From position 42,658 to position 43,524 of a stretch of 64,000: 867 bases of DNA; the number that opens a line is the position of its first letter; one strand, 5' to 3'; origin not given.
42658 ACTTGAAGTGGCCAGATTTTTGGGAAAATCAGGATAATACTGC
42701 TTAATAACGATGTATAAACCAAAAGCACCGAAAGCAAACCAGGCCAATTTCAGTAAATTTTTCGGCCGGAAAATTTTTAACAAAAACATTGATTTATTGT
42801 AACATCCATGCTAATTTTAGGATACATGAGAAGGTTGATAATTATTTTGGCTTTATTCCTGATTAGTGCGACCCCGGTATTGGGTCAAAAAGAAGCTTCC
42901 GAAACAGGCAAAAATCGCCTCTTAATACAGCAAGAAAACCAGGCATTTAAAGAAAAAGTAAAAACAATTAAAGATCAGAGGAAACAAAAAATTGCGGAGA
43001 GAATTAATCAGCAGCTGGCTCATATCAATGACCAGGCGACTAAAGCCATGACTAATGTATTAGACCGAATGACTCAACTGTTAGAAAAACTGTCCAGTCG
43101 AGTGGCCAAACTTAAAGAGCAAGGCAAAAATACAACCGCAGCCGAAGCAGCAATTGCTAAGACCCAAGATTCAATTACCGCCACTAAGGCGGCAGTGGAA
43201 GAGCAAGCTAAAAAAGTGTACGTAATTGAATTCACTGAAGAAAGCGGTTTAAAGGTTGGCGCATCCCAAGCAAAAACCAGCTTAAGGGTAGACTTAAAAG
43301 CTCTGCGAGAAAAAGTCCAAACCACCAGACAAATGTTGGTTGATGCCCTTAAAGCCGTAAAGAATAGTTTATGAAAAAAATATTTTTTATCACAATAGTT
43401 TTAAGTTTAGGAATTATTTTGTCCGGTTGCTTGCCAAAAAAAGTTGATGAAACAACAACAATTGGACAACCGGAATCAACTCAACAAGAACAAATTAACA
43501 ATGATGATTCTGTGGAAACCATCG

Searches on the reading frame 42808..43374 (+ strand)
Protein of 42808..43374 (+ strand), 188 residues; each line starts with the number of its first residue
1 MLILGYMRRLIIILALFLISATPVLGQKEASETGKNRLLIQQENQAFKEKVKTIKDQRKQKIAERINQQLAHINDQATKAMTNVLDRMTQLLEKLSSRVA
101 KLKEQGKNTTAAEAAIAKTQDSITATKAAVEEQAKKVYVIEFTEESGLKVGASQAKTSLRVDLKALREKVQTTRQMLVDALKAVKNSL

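Call 7: search_protein_families(library=pfam, proteins=[window:42808-43374:+], max_evalue=0.01)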
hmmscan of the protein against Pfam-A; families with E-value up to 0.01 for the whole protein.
window:42808-43374:+ (188 aa): 2 families
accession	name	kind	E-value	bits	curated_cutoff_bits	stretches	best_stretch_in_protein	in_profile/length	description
PF05478.16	Prominin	-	0.0027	16.3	34.3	1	43-137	320-416/799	Prominin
PF09746.14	Membralin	-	0.0054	16.4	23.7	1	24-163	90-224/392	Tumour-associated protein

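Call 8: search_protein_families(library=ncbifam, proteins=[window:42808-43374:+], max_evalue=5)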
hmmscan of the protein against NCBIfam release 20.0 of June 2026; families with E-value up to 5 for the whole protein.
window:42808-43374:+ (188 aa): 15 families
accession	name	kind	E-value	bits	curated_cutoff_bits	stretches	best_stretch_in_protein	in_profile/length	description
TIGR03362.1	VI_chp_7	equivalog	0.0031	16.6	230.1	1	38-176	114-230/476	type VI secretion system protein TssA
NF045556.1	TbtD_PbtD_pyrid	equivalog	0.016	14.5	325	1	42-122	199-277/354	thiopeptide maturation pyridine synthase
TIGR03348.1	VI_IcmF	equivalog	0.017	13.1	388.15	1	27-163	802-943/1168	type VI secretion system membrane subunit TssM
NF006976.0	PRK09449.1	equivalog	0.038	13.5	183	1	50-99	59-111/225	pyrimidine 5'-nucleotidase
NF041244.1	IglI_fam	subfamily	0.045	13.6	100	1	41-173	87-212/290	type VI secretion system protein IglI family protein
NF052682.1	morpho_FcmC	equivalog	0.071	13.4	90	1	50-131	56-139/159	filament morphology membrane protein FcmC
TIGR03319.1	RNase_Y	equivalog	0.14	10.6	454.35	1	13-178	5-169/514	ribonuclease Y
TIGR03752.1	conj_TIGR03752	hypoth_equivalog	0.16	11.2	241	1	33-151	71-187/471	TIGR03752 family integrating conjugative element protein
TIGR02872.1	spore_ytvI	equivalog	0.24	10.8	198.15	2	3-97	62-156/341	sporulation integral membrane protein YtvI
TIGR03513.1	GldL_gliding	equivalog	0.82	9.5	68.3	1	46-176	71-201/247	type IX secretion system motor protein PorL/GldL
NF001962.0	PRK00736.1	equivalog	0.9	9.3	72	1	58-110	7-61/69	hypothetical protein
NF041201.1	recomb_XisF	equivalog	1.2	8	375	1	41-136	324-423/465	fdxN element excision recombinase XisF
TIGR04527.1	mycoplas_twoTM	subfamily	2.8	7.5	125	0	48-176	43-165/248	MG_279/MG_280 family protein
NF045780.1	TrlF_fam_ATP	equivalog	4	6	350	1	40-175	538-661/944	TrlF family AAA-like ATPase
NF045778.1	gas_vesic_GvpL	equivalog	4.3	7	200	0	27-126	145-229/260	gas vesicle protein GvpL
